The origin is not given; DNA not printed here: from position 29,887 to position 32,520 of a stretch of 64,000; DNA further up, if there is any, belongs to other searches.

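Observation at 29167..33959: Eliminase-type glycyl radical enzyme + activase + FSA-type aldolase under a DeoR regulator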

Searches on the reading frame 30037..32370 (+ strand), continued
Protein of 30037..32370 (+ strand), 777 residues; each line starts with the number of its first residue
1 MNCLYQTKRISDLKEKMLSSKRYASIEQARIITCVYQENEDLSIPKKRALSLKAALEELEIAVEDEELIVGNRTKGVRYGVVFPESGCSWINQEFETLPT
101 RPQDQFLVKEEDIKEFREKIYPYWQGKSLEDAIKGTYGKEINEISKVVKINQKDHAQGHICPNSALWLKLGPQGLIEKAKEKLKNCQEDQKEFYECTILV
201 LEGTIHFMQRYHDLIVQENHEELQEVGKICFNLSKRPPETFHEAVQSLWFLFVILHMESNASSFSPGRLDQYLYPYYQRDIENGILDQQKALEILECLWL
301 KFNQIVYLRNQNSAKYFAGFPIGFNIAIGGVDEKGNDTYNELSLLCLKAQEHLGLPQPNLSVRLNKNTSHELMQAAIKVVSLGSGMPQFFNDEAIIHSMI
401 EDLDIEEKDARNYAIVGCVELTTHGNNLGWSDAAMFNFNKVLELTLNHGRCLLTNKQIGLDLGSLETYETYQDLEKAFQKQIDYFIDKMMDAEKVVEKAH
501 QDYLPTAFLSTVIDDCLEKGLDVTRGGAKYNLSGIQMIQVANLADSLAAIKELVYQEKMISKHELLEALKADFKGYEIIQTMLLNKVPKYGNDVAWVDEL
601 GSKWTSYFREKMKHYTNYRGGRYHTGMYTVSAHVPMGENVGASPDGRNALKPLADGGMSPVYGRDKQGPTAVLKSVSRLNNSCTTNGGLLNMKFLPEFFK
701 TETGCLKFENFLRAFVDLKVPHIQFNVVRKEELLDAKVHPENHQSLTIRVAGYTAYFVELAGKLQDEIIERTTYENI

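Call 42: search_protein_representatives(protein=window:30037-32367:+)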
Query: 777 residues. Proteins with E-value up to 0.001 (for the whole library): 9027; up to 1e-10: 5094; up to 1e-30: 2340. The best 150 are listed.
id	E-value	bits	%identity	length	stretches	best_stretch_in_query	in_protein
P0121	0.0e+00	1043.0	60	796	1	8-775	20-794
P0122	8.7e-225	764.7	61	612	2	7-449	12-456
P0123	8.1e-217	738.4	59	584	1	199-774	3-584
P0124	1.4e-213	727.7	46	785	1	8-773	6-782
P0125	5.1e-186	636.6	49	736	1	8-661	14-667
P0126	3.0e-177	607.6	63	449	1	6-445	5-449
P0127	5.4e-177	606.7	40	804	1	7-773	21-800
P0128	1.0e-173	595.8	47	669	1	2-647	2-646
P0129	3.1e-172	591.0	39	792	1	27-774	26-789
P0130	6.2e-172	590.0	41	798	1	5-776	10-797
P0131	5.0e-170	583.7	39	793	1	7-773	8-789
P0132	2.5e-169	581.4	39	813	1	6-776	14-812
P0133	1.8e-167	575.2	57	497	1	282-776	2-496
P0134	1.3e-164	565.8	39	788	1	12-773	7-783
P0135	7.3e-161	553.4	40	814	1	7-773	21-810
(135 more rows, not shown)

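Call 57: search_solved_structures(query=L069:13313-14290:+, max_evalue=1e-10)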
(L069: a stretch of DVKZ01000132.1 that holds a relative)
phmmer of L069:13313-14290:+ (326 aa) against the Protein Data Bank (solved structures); distinct sequences matched with E-value up to 1e-10: 34.
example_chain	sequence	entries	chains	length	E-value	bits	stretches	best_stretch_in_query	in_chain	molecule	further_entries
3evn_A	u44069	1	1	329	2.9e-31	112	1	6-320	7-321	Oxidoreductase, Gfo/Idh/MocA family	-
2o48_X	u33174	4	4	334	5.6e-31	111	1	5-325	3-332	Dimeric dihydrodiol dehydrogenase | Trans-1,2-dihydrobenzene-1,2-diol dehydrogenase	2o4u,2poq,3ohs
3e9m_A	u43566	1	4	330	3.3e-27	98.7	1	5-318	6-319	Oxidoreductase, Gfo/Idh/MocA family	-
4had_A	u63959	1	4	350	2.2e-20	76.3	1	4-312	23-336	Probable oxidoreductase protein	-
3rbv_A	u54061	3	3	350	4e-19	72.1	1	27-190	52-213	Sugar 3-ketoreductase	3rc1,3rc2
3rc7_A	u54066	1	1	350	1.4e-18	70.3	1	27-190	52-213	Sugar 3-ketoreductase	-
3rcb_A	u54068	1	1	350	1.5e-18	70.3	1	27-190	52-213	Sugar 3-ketoreductase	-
3rc9_A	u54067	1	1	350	2.8e-18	69.4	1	27-190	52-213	Sugar 3-ketoreductase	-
4koa_A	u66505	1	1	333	4.4e-18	68.7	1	5-199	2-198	1,5-anhydro-D-fructose reductase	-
4iq0_A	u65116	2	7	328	8.5e-18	67.8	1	5-193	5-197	Oxidoreductase, Gfo/Idh/MocA family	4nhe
1ofg_A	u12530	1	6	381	8.6e-18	67.8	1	3-199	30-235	GLUCOSE-FRUCTOSE OXIDOREDUCTASE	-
1ryd_A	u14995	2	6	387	8.9e-18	67.7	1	3-199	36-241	glucose-fructose oxidoreductase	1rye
1h6a_A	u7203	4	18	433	1.2e-17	67.3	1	3-199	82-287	PRECURSOR FORM OF GLUCOSE-FRUCTOSE OXIDOREDUCTASE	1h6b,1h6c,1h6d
2ho5_A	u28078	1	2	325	1.2e-17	67.3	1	6-193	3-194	Oxidoreductase, Gfo/Idh/MocA family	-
1evj_A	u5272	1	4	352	1.2e-17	67.2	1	6-199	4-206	GLUCOSE-FRUCTOSE OXIDOREDUCTASE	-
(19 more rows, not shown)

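Call 65: search_protein_families(library=ncbifam, proteins=[L082:8553-9653:+, L074:9539-9850:+, L074:7960-8421:+, L081:2936-4894:+, L065:6382-8073:+, L077:8068-8913:+, L069:13313-14290:+], max_evalue=1e-10)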
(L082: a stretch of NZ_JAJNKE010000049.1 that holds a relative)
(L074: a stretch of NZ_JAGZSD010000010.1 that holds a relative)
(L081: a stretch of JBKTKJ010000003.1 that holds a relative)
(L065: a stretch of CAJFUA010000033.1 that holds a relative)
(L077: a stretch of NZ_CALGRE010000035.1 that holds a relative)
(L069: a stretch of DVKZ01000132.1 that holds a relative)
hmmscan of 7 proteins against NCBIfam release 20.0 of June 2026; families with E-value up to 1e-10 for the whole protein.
L082:8553-9653:+ (367 aa): 5 families
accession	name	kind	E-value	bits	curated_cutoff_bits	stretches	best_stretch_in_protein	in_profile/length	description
NF007787.0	PRK10478.1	equivalog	2.5e-146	487.2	426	1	1-367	1-357/359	PTS fructose transporter subunit EIIC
NF007984.0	PRK10712.1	equivalog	2.3e-97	326.8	793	1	12-349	227-558/563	PTS fructose transporter subunit IIBC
TIGR01427.1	PTS_IIC_fructo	subfamily_domain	1.2e-92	311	157.55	1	11-343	15-346/346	fructose-specific PTS transporter subunit EIIC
NF007293.0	PRK09765.1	equivalog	6.5e-69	233.1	763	1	4-352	280-632/639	PTS 2-O-a-mannosyl-D-glycerate transporter subunit IIABC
NF008493.0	PRK11404.1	equivalog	1.5e-48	165.6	806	1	13-349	130-470/483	PTS fructose-like transporter subunit IIBC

L074:9539-9850:+ (104 aa): 6 families
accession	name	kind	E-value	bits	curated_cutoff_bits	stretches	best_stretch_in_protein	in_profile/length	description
NF007783.0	PRK10474.1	equivalog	2.9e-45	152.9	135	1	1-102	2-103/106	PTS fructose-like transporter subunit IIB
TIGR00829.1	FRU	subfamily_domain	6.7e-34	116.1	76.85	1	5-88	2-85/85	fructose PTS transporter subunit IIB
NF007293.0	PRK09765.1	equivalog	1.5e-30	106.4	763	1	4-96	168-260/639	PTS 2-O-a-mannosyl-D-glycerate transporter subunit IIABC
NF007747.0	PRK10427.1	equivalog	1.3e-27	96.2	153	1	2-101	4-103/114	PTS fructose-like transporter subunit IIB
NF008493.0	PRK11404.1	equivalog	1.2e-25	90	806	1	2-99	6-105/483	PTS fructose-like transporter subunit IIBC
NF007984.0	PRK10712.1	equivalog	1.2e-23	83.4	793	1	3-91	106-193/563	PTS fructose transporter subunit IIBC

L074:7960-8421:+ (154 aa): 4 families
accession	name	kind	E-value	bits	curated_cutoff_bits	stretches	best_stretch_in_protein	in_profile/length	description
TIGR00848.1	fruA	subfamily_domain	2.2e-29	102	103.5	1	16-140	2-129/129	fructose PTS transporter subunit IIA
NF007293.0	PRK09765.1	equivalog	6.2e-27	94.4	763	1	14-152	6-148/639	PTS 2-O-a-mannosyl-D-glycerate transporter subunit IIABC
NF007389.0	PRK09913.1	equivalog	1e-21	77.4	151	1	16-154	4-143/148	PTS fructose transporter subunit IIA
TIGR01419.1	nitro_reg_IIA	equivalog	8.3e-14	51.7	138.7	1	14-153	4-143/145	PTS IIA-like nitrogen regulatory protein PtsN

L081:2936-4894:+ (653 aa): 5 families
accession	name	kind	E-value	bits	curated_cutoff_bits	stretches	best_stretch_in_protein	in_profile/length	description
TIGR00848.1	fruA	subfamily_domain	1.6e-17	63.6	103.5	1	513-628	3-124/129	fructose PTS transporter subunit IIA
NF053736.1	AcpB_EbpR_MafR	subfamily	1.6e-16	60.6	130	0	197-492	167-478/481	AcpB/EbpR/MafR family transcriptional regulator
NF007293.0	PRK09765.1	equivalog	1.4e-13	50.2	763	1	510-647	6-150/639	PTS 2-O-a-mannosyl-D-glycerate transporter subunit IIABC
NF008319.0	PRK11109.1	equivalog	2.6e-12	46.7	302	1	514-650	6-143/376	fused PTS fructose transporter subunit IIA/HPr protein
NF007366.0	PRK09863.1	equivalog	5.8e-12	44.8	426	0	385-614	324-553/586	putative frv operon regulatory protein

L065:6382-8073:+ (564 aa): 9 families
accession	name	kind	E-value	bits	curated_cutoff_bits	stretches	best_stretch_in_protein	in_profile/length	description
TIGR01417.1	PTS_I_fam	equivalog_domain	2.3e-198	660.2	341.7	1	3-564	2-565/565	phosphoenolpyruvate--protein phosphotransferase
NF008382.0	PRK11177.1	equivalog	1.9e-184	614.5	824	1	1-563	1-565/575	phosphoenolpyruvate-protein phosphotransferase PtsI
NF008283.0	PRK11061.1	equivalog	9.2e-117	391.2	583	1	4-561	173-729/748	phosphoenolpyruvate--protein phosphotransferase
NF005057.0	PRK06464.1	equivalog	1.3e-62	212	598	2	313-538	559-788/798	phosphoenolpyruvate synthase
TIGR01418.1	PEP_synth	equivalog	4.6e-62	210.5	739.75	2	314-536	554-780/784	pyruvate, water dikinase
TIGR01828.1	pyru_phos_dikin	equivalog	2.1e-39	135.2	843.45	2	347-525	651-850/865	pyruvate, phosphate dikinase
NF008478.1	PRK11377.1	equivalog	1.8e-35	122.9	520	1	14-225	260-470/473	dihydroxyacetone kinase phosphoryl donor subunit DhaM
NF004882.0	PRK06241.2-3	equivalog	1.2e-11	43.4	850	1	140-225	733-816/827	phosphoenolpyruvate synthase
NF004883.0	PRK06241.2-4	equivalog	4e-11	41.8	1063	1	174-236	859-920/928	phosphoenolpyruvate synthase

L077:8068-8913:+ (282 aa): 11 families
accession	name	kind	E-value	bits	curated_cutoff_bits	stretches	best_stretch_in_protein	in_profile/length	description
TIGR00099.1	Cof-subfamily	subfamily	3.9e-47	161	137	1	11-272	1-253/256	Cof-type HAD-IIB family hydrolase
NF045966.1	YcsE_rel_Pase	equivalog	5.2e-36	124.5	220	1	8-270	1-254/265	YcsE-related riboflavin metabolism phosphatase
NF007806.0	PRK10513.1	equivalog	7.4e-33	114.1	273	1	7-279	1-268/270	sugar-phosphatase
TIGR01484.1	HAD-SF-IIB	subfamily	5.6e-24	85.4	41.8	1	11-247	1-221/221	HAD-IIB family hydrolase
NF002245.0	PRK01158.1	equivalog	6.5e-24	84.5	198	1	174-271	128-222/233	phosphoglycolate phosphatase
TIGR01487.1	Pglycolate_arch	equivalog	1.1e-23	84.2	122.75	1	119-269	66-210/215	phosphoglycolate phosphatase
NF007821.0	PRK10530.1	equivalog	1.1e-22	80.6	274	1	7-276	1-268/272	pyridoxal phosphatase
TIGR01482.1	SPP-subfamily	subfamily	6.6e-22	78.2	107.15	1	152-269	103-212/225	sucrose-phosphate phosphatase subfamily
NF011705.0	PRK15126.1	equivalog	5.8e-19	68.4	336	1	10-253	3-235/272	HMP-PP phosphatase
NF008213.0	PRK10976.1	equivalog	9.5e-18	64.7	386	1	10-278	3-263/266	sugar/pyridoxal phosphate phosphatase YigL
TIGR01485.1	SPP_plant-cyano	equivalog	4.8e-11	42.7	183.65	0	179-240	142-201/249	sucrose-phosphate phosphatase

L069:13313-14290:+ (326 aa): 8 families
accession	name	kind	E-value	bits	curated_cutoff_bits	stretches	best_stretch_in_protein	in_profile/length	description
TIGR04380.1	myo_inos_iolG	equivalog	4.4e-23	81.7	355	1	5-249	2-252/330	inositol 2-dehydrogenase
NF041392.1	XylDh_Gfo6_Halo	equivalog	7.1e-18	64.5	350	1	4-283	16-307/350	D-xylose 1-dehydrogenase Gfo6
NF040723.1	UDP-GlcNAcDh_Arch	equivalog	1.6e-16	60.7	450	1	7-303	3-286/302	UDP-N-acetylglucosamine 3-dehydrogenase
NF052479.1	LevoglcsnDh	equivalog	9.2e-16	57.5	650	1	37-193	45-205/386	levoglucosan dehydrogenase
NF008607.0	PRK11579.1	subfamily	1.3e-15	57.3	330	1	9-177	9-176/346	oxidoreductase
NF007574.0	PRK10206.1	equivalog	4.9e-15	55.4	352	1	48-196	48-192/345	oxidoreductase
NF052679.1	InsChiInosDhIolG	equivalog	3e-11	43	540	1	5-151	3-153/343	bifunctional inositol 2-dehydrogenase/D-chiro-inositol 1-dehydrogenase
NF058563.1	BT_2159_fam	equivalog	6.7e-11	41.8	650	1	44-151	40-148/350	disaccharide 3-dehydrogenase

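Call 70: search_protein_families(library=pfam, proteins=[L018:13937-14617:+, L024:18177-18941:+, L012:6147-7067:+, L051:6074-8236:+, L075:5256-5909:+, L080:4197-6182:+, L081:15479-17422:+, L010:922-1704:+, L070:21427-22284:+, L078:613-1608:+], max_evalue=0.000001)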
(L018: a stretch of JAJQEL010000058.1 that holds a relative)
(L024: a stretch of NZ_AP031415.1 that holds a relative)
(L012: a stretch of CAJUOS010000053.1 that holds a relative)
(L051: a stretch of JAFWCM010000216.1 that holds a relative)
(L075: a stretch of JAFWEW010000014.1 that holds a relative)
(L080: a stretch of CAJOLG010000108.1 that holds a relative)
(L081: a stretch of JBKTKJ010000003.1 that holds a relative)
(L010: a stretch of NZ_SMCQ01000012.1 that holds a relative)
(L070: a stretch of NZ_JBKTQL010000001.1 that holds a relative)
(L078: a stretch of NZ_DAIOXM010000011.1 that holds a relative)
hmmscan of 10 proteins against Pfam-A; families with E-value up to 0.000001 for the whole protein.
L018:13937-14617:+ (227 aa): 1 family
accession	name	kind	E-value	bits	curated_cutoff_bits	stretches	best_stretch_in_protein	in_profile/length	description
PF08378.17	NERD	-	2.4e-21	76.8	22.1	1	67-182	2-110/111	Nuclease-related domain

L024:18177-18941:+ (255 aa): 2 families
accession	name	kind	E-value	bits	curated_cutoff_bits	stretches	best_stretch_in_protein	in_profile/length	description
PF17762.8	HTH_ParB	-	2.8e-35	121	22.6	1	99-198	1-100/102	ParB HTH domain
PF02195.25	ParB_N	-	2.2e-31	108.2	26.3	1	7-97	4-95/95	ParB N-terminal domain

L012:6147-7067:+ (307 aa): 1 family
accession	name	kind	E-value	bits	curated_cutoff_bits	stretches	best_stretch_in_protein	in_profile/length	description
PF00480.26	ROK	-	1.9e-38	133.1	22.9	1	14-300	1-289/294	ROK family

L051:6074-8236:+ (721 aa): 6 families
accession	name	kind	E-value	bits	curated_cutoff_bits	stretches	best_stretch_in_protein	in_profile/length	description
PF00580.27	UvrD-helicase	-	6.7e-84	282.2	23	1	7-271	1-271/271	UvrD/REP helicase N-terminal domain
PF13361.12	UvrD_C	-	1.5e-77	261.8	25.6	1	276-604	1-346/350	UvrD-like helicase C-terminal domain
PF13245.12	AAA_19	-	2.2e-27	96.3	25.1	1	11-254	1-132/134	AAA domain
PF13604.12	AAA_30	-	1.6e-08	35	27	0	7-98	2-82/191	AAA domain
PF13538.12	UvrD_C_2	-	2e-08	34.4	27.4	1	546-603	4-51/52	UvrD-like helicase C-terminal domain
PF01443.25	Viral_helicase1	-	3.2e-08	34.1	21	0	536-603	169-226/228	Viral superfamily 1 RNA helicase core domain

L075:5256-5909:+ (218 aa): 0 families

L080:4197-6182:+ (662 aa): 5 families
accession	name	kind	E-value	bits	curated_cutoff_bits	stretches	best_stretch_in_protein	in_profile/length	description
PF01653.23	DNA_ligase_aden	-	4.8e-31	108.6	27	1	98-300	43-251/253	NAD-dependent DNA ligase adenylation domain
PF03120.22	DNA_ligase_OB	-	1.2e-14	54.4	32.9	1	319-377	16-73/79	NAD-dependent DNA ligase OB-fold domain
PF00533.33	BRCT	-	2.2e-11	44.2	21.3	1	582-650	6-72/78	BRCA1 C Terminus (BRCT) domain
PF12826.13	HHH_2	-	5.2e-09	36.6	27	1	494-560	1-63/64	Helix-hairpin-helix motif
PF14520.12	HHH_5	-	3.4e-08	34.3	27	0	432-480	6-51/57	Helix-hairpin-helix domain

L081:15479-17422:+ (648 aa): 7 families
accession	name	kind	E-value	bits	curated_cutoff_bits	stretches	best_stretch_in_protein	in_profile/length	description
PF09334.17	tRNA-synt_1g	-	5.1e-112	374.9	20.1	2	155-362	180-390/391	tRNA synthetases class I (M)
PF00133.28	tRNA-synt_1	-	4.9e-34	118.2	22.7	2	3-215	23-243/414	tRNA synthetases class I (I, L, M and V)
PF01588.26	tRNA_bind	-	1.8e-31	108.6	27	1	553-645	1-95/96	Putative tRNA binding domain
PF19303.5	Anticodon_3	-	2.7e-10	40.8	23.5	1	397-515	24-141/152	Anticodon binding domain of methionyl tRNA ligase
PF01921.24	tRNA-synt_1f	-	1.8e-08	34.1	27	0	260-332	240-315/360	tRNA synthetases class I (K)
PF01406.26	tRNA-synt_1e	-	3.7e-08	33.5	27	0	16-122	21-126/301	tRNA synthetases class I (C) catalytic domain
PF08264.19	Anticodon_1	-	1.9e-07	31.5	25.1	1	397-521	14-135/148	Anticodon-binding domain of tRNA ligase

L010:922-1704:+ (261 aa): 1 family
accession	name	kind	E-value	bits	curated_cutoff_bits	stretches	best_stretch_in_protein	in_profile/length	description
PF01026.27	TatD_DNase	-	3.4e-83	279.3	27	1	14-259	3-253/253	TatD related DNase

L070:21427-22284:+ (286 aa): 1 family
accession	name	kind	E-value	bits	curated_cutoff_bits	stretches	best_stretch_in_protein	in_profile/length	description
PF00398.26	RrnaAD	-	5.1e-73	245.8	24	1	20-282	3-259/263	Ribosomal RNA adenine dimethylase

L078:613-1608:+ (332 aa): 2 families
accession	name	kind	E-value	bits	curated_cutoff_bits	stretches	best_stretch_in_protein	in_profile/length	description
PF01408.29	GFO_IDH_MocA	-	3e-23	83.2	24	1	2-118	1-117/120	Oxidoreductase family, NAD-binding Rossmann fold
PF22725.1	GFO_IDH_MocA_C3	-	1.4e-08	35.2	27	1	138-247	12-123/124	GFO/IDH/MocA C-terminal domain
